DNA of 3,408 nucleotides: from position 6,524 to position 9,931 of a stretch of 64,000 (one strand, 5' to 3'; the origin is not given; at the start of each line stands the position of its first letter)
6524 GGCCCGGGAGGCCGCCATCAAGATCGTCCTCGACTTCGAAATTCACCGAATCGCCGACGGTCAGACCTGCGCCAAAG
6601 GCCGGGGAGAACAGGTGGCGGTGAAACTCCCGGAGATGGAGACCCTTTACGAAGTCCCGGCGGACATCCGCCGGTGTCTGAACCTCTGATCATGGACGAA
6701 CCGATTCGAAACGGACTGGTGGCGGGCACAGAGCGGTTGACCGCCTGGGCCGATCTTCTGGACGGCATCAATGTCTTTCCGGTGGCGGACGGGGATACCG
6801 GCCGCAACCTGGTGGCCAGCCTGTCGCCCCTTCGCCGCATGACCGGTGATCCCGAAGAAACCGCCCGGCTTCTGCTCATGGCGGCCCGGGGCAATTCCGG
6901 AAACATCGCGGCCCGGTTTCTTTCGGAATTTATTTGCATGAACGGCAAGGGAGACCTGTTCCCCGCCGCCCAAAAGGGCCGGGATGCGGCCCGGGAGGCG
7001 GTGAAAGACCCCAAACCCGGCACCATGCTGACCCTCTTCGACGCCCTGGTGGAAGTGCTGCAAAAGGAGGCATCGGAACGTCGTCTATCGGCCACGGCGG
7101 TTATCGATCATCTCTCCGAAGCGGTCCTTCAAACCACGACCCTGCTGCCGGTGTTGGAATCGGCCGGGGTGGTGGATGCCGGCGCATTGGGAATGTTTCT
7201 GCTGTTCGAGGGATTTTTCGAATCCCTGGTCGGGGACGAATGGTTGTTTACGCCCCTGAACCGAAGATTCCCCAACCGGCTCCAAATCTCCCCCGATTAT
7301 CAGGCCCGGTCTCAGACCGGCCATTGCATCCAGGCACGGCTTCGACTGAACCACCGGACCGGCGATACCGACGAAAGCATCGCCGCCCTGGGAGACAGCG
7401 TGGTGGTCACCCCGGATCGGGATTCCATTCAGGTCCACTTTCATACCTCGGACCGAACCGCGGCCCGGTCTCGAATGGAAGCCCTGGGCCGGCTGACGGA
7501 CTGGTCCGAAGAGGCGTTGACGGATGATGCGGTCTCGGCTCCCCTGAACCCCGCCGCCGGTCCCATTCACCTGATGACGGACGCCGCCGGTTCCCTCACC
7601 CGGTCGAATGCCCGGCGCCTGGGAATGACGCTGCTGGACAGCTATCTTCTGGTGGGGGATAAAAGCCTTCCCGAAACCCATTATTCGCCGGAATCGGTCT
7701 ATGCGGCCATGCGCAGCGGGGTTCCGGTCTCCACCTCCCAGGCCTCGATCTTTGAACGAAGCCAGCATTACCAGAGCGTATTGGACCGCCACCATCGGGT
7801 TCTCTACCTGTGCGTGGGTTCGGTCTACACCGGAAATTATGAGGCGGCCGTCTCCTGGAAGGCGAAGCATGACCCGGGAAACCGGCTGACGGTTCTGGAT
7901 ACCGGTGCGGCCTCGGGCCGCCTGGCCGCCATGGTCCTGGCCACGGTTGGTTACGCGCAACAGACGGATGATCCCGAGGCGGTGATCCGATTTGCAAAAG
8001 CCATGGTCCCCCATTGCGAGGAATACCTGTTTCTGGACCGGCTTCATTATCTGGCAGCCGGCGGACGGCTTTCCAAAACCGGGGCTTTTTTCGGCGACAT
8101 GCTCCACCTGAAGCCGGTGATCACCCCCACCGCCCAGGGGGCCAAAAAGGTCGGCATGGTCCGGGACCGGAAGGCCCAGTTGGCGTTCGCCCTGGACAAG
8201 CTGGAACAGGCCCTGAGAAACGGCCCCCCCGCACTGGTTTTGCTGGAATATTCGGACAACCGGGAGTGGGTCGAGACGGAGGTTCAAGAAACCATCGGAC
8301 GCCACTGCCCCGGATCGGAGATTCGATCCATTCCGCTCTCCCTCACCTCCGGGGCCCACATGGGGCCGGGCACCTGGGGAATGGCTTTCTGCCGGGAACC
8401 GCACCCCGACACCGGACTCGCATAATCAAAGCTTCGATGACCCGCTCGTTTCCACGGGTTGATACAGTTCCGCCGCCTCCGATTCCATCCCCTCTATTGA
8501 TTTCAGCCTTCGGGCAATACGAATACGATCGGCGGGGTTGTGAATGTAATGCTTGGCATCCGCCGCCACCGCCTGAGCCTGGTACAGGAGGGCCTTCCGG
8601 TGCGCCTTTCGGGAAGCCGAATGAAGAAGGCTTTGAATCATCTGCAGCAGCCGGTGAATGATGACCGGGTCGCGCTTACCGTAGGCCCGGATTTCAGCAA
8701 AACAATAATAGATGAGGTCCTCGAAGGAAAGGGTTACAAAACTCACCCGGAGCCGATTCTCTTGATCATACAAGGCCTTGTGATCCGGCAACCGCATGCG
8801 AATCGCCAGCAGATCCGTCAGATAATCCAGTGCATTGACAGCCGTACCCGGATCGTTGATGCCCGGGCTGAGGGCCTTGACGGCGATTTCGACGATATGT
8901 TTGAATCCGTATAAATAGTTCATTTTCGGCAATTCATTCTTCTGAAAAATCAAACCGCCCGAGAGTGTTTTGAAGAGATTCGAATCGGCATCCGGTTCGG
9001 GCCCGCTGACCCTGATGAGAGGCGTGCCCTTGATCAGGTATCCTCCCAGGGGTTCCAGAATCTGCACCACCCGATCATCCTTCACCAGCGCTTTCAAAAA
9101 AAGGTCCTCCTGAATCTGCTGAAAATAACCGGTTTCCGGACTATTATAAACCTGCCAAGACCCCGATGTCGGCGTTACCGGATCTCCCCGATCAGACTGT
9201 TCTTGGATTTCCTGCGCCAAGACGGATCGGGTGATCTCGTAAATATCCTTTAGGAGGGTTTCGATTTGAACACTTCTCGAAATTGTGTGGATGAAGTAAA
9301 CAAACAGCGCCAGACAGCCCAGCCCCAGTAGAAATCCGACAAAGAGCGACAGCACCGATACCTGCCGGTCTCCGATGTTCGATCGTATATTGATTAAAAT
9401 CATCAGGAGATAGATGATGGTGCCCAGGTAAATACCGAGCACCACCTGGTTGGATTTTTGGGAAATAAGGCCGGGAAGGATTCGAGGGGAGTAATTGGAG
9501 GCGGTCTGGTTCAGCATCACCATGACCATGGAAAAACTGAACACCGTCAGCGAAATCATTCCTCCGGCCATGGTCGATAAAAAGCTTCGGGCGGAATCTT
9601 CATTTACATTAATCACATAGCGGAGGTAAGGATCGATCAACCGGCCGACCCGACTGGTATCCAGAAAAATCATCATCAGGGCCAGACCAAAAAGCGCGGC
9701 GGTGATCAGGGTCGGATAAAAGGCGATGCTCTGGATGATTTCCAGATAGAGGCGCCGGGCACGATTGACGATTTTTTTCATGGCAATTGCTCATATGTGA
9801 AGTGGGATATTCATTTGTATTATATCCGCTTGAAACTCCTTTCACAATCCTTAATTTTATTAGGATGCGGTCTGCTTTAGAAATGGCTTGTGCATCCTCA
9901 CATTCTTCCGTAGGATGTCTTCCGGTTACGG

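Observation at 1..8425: Dedicated type-II FAS/PKS-like cluster with radical SAM enzyme, KAS III, KS + Cys-less partner, ACP, BtrH-like transferase, thioesterase and DAK2-DegV fusion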

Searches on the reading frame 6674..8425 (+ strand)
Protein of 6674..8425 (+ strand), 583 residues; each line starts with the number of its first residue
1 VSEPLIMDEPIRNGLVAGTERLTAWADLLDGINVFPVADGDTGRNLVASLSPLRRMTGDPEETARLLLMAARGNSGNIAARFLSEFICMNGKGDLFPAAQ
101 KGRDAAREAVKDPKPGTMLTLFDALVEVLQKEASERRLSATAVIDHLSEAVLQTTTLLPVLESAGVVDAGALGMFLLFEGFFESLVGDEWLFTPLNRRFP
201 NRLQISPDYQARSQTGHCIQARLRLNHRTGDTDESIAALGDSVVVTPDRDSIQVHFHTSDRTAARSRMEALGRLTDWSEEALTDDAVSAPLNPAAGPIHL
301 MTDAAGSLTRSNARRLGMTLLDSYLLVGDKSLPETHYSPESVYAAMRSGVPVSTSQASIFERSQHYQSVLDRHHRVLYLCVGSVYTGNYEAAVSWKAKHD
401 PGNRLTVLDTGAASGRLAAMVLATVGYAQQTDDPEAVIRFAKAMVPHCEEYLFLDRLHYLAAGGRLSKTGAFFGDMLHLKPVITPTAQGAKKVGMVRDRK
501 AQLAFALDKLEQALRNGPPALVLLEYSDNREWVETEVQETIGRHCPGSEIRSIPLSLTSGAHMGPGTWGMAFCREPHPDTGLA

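Call 3: search_protein_families(library=pfam, proteins=[window:6674-8425:+], max_evalue=0.01)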
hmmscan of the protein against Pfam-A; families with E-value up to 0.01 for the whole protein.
window:6674-8425:+ (583 aa): 3 families
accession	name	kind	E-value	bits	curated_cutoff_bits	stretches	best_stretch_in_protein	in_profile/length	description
PF02645.21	DegV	-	6.6e-42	144.2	27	1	298-574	2-279/280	Uncharacterised protein, DegV family COG1307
PF02734.22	Dak2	-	1.2e-14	55.1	27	1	36-182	1-173/174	DAK2 domain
PF21645.3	FakA-like_M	-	5.6e-08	33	24.9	1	218-283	5-74/80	Fatty acid kinase subunit A-like, middle domain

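Call 4: search_protein_families(library=ncbifam, proteins=[window:6674-8425:+], max_evalue=0.01)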
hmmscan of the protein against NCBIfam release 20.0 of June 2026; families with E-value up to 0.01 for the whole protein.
window:6674-8425:+ (583 aa): 4 families
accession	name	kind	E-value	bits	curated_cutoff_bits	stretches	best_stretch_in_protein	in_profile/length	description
TIGR00762.1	DegV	domain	1.7e-44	152.1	99.7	1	298-572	1-275/276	DegV family EDD domain-containing protein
TIGR03599.1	YloV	subfamily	7.6e-43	146.8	396.1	1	15-288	5-298/530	DAK2 domain fusion protein YloV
NF038248.1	FakA_VfrB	equivalog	7.7e-22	77.4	975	1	15-260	12-285/549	fatty acid kinase catalytic subunit FakA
NF038249.1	fatty_FakB1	equivalog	6.1e-14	51.8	350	1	300-573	5-280/286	fatty acid kinase binding subunit FakB1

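Call 54: find_homologous_proteins(query=window:6692-8425:+, max_evalue=1e-20)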
Query window:6692-8425:+ (577 aa): 5353 proteins with E <= 1e-20 among 8000 candidates; the best 120 are listed.
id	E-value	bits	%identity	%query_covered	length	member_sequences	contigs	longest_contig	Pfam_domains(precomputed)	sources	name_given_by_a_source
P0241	0.0e+0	1300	100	100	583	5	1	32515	PF21645.4,PF02734.23,PF02645.22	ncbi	ncbi:MAG: DegV family protein [Thermodesulfobacteriota bacterium]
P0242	7.2e-255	865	91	72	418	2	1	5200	PF21645.4,PF02645.22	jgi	-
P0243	5.6e-207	707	58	97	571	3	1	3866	PF21645.4,PF02734.23,PF02645.22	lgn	-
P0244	3.5e-202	691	57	98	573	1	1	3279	PF21645.4,PF02734.23,PF02645.22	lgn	-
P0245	1.7e-201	689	56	99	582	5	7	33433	PF21645.4,PF02734.23,PF02645.22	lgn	-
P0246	3.1e-199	681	56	97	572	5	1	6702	PF21645.4,PF02734.23,PF02645.22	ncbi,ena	-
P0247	1.4e-197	676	55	97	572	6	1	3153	PF21645.4,PF02734.23,PF02645.22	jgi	jgi:hypothetical protein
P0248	1.1e-196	673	53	98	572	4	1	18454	PF21645.4,PF02734.23,PF02645.22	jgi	jgi:uncharacterized protein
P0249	2.3e-196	672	54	98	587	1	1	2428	PF21645.4,PF02734.23,PF02645.22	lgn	-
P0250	4.4e-196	671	54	99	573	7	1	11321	PF21645.4,PF02734.23,PF02645.22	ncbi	-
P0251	9.7e-196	670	54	98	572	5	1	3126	PF21645.4,PF02734.23,PF02645.22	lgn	-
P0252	1.1e-195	670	53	98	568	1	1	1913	PF21645.4,PF02734.23,PF02645.22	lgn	-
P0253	1.7e-195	669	53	99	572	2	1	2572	PF21645.4,PF02734.23,PF02645.22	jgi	jgi:hypothetical protein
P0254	1.8e-195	669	55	97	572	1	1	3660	PF21645.4,PF02734.23,PF02645.22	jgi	jgi:DegV family protein with EDD domain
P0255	2.1e-195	669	53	99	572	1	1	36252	PF21645.4,PF02734.23,PF02645.22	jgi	jgi:uncharacterized protein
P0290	1.7e-192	659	55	98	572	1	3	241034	PF21645.4,PF02734.23,PF02645.22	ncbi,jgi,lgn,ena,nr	ncbi:MAG TPA: DegV family protein [Syntrophales bacterium]|nr:DegV family protein [Syntrophales bact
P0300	4.0e-192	658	55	97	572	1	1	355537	PF21645.4,PF02734.23,PF02645.22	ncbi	-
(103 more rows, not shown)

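Call 55: find_encoding_contigs(protein=P0241, flank=10000, max_places=3)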
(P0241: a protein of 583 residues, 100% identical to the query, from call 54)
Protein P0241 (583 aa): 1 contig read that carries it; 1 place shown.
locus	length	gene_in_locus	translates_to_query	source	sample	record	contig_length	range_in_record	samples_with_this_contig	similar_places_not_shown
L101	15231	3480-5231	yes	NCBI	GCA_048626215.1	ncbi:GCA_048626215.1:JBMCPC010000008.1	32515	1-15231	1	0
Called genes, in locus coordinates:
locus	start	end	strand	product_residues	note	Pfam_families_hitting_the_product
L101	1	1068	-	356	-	PF00109:ketoacyl-synt, PF02801:Ketoacyl-synt_C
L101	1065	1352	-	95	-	PF00550:PP-binding (weak)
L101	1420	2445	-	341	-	PF14399:BtrH_N, PF16169:DUF4872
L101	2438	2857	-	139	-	-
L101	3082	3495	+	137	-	PF13279:4HBT_2, PF03061:4HBT (weak)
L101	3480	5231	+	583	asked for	PF02734:Dak2, PF21645:FakA-like_M (weak), PF02645:DegV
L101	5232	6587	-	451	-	PF10011:DUF2254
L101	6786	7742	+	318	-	PF01513:NAD_kinase (faint), PF00781:DAGK_cat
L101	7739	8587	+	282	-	PF00149:Metallophos, PF12850:Metallophos_2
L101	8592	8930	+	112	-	-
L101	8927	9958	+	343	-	PF00528:BPD_transp_1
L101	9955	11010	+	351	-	PF00528:BPD_transp_1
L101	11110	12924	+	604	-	PF00496:SBP_bac_5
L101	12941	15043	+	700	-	PF00005:ABC_tran, PF13401:AAA_22 (faint), PF13304:AAA_21 (weak), PF08352:oligo_HPY, PF00005:ABC_tran, PF08352:oligo_HPY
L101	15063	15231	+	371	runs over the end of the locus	PF01594:AI-2E_transport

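Call 56: find_encoding_contigs(protein=P0290, flank=8000, max_places=2)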
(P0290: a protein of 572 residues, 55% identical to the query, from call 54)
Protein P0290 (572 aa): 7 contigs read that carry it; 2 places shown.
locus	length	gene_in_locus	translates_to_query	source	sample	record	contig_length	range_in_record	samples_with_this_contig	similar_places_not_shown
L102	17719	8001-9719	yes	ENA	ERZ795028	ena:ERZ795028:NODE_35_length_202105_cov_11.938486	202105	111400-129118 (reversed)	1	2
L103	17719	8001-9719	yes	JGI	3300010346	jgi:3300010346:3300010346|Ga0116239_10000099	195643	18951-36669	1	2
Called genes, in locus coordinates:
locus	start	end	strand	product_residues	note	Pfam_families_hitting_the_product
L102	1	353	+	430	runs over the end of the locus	PF00109:ketoacyl-synt, PF00108:Thiolase_N (faint), PF02801:Ketoacyl-synt_C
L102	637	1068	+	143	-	PF05443:ROS_MUCR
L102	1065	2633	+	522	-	PF00501:AMP-binding, PF13193:AMP-binding_C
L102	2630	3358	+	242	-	PF00106:adh_short, PF08659:KR, PF13561:adh_short_C2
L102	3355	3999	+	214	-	PF03548:LolA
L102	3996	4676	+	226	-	-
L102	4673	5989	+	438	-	PF02310:B12-binding, PF04055:Radical_SAM (faint)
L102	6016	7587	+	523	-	PF00221:Lyase_aromatic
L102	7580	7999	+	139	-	PF13279:4HBT_2, PF03061:4HBT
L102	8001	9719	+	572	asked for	PF02734:Dak2, PF21645:FakA-like_M, PF02645:DegV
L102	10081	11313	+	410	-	PF00109:ketoacyl-synt, PF00108:Thiolase_N (faint), PF02801:Ketoacyl-synt_C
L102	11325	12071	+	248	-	PF00535:Glycos_transf_2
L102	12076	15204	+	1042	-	PF03176:MMPL (faint), PF00873:ACR_tran, PF13489:Methyltransf_23, PF08241:Methyltransf_11, PF08242:Methyltransf_12, PF13649:Methyltransf_25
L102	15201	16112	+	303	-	PF03279:Lip_A_acyltrans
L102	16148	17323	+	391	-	-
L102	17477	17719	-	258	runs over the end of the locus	PF00378:ECH_1, PF16113:ECH_2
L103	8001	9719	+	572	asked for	PF02734:Dak2, PF21645:FakA-like_M, PF02645:DegV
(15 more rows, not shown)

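Call 57: find_encoding_contigs(protein=P0300, flank=8000, max_places=2)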
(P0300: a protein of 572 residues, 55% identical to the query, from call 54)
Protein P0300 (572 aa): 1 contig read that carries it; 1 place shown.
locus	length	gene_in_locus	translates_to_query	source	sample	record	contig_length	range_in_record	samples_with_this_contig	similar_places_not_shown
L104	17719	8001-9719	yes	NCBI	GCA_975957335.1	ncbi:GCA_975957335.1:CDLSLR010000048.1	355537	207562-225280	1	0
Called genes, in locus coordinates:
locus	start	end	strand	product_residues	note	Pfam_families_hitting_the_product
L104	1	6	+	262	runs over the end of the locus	PF00497:SBP_bac_3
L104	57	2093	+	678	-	PF00989:PAS, PF08448:PAS_4, PF13188:PAS_8 (weak), PF13426:PAS_9, PF08447:PAS_3 (weak), PF00989:PAS, PF13426:PAS_9, PF00989:PAS, +3 more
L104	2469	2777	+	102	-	PF03992:ABM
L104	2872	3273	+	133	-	PF14366:DUF4410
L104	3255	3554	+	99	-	-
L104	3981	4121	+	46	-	-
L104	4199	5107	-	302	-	PF04015:DUF362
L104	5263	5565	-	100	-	PF03992:ABM (weak)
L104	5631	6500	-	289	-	-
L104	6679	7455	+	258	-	PF13483:Lactamase_B_3, PF12706:Lactamase_B_2, PF00753:Lactamase_B (weak)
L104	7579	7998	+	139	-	PF13279:4HBT_2, PF03061:4HBT (weak)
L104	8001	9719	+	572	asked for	PF02734:Dak2, PF21645:FakA-like_M, PF02645:DegV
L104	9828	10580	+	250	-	PF00535:Glycos_transf_2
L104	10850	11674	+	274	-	PF03279:Lip_A_acyltrans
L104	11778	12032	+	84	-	PF00550:PP-binding (weak)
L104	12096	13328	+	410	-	PF00109:ketoacyl-synt, PF02801:Ketoacyl-synt_C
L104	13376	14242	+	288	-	PF01553:Acyltransferase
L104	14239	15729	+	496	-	PF02310:B12-binding, PF04055:Radical_SAM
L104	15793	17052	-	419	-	PF02310:B12-binding (weak)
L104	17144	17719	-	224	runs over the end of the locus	-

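Call 70: search_solved_structures(query=window:6692-8425:+, max_evalue=0.00001, show_alignments=0)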
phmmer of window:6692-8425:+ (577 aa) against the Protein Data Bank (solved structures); distinct sequences matched with E-value up to 0.00001: 21.
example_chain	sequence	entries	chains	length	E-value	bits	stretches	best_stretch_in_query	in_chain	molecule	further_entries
7w7h_A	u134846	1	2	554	4.5e-21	78.4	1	11-255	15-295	Predicted kinase related to dihydroxyacetone kinase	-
1pzx_A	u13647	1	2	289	3.8e-20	75.3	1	289-567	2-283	Hypothetical protein APC36103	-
8vip_A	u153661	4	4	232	1.3e-18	70.2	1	9-183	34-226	FATTY ACID KINASE A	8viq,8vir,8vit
7rm7_A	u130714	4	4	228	1.4e-18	70.1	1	9-182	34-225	Fatty Acid Kinase A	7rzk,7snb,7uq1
7ed6_A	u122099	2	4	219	8.2e-18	67.6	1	16-175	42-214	Probable kinase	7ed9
2dt8_A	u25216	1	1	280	2.7e-17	65.9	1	292-564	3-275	DegV family protein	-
3pl5_A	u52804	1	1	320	8.8e-15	57.6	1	337-563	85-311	Putative uncharacterized protein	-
6dke_A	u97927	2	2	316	9e-12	47.7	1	293-566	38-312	Fatty Acid Kinase (Fak) B1 protein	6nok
3fys_A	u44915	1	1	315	7.7e-10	41.3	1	347-567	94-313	Protein degV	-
3egl_A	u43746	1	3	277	5.1e-09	38.6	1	339-565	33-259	DegV family protein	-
5uto_A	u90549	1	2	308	1.5e-08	37.1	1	294-565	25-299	EDD domain protein, DegV family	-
5woo_A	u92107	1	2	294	1.5e-08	37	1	295-565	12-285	EDD domain protein, DegV family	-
6alw_A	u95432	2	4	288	1.6e-08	36.9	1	324-565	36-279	EDD domain protein, DegV family | Fatty acid Kinase (Fak) B1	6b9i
6nyu_A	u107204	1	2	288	1.7e-08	36.8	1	324-564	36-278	DegV domain-containing protein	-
6nm1_A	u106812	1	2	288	3.1e-08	36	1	324-565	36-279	Fatty acid Kinase (Fak) B1 protein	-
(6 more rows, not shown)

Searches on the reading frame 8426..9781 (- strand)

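Call 3: search_protein_families(library=pfam, proteins=[window:8426-9781:-], max_evalue=0.01)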
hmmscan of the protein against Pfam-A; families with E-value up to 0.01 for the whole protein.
window:8426-9781:- (451 aa): 1 family
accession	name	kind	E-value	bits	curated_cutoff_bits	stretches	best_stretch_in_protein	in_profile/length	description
PF10011.15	DUF2254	-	2.5e-97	326.4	28.8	1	17-383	2-367/368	Predicted membrane protein (DUF2254)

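Call 4: search_protein_families(library=ncbifam, proteins=[window:8426-9781:-], max_evalue=0.01)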
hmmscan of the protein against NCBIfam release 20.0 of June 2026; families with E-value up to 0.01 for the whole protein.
window:8426-9781:- (451 aa): 0 families
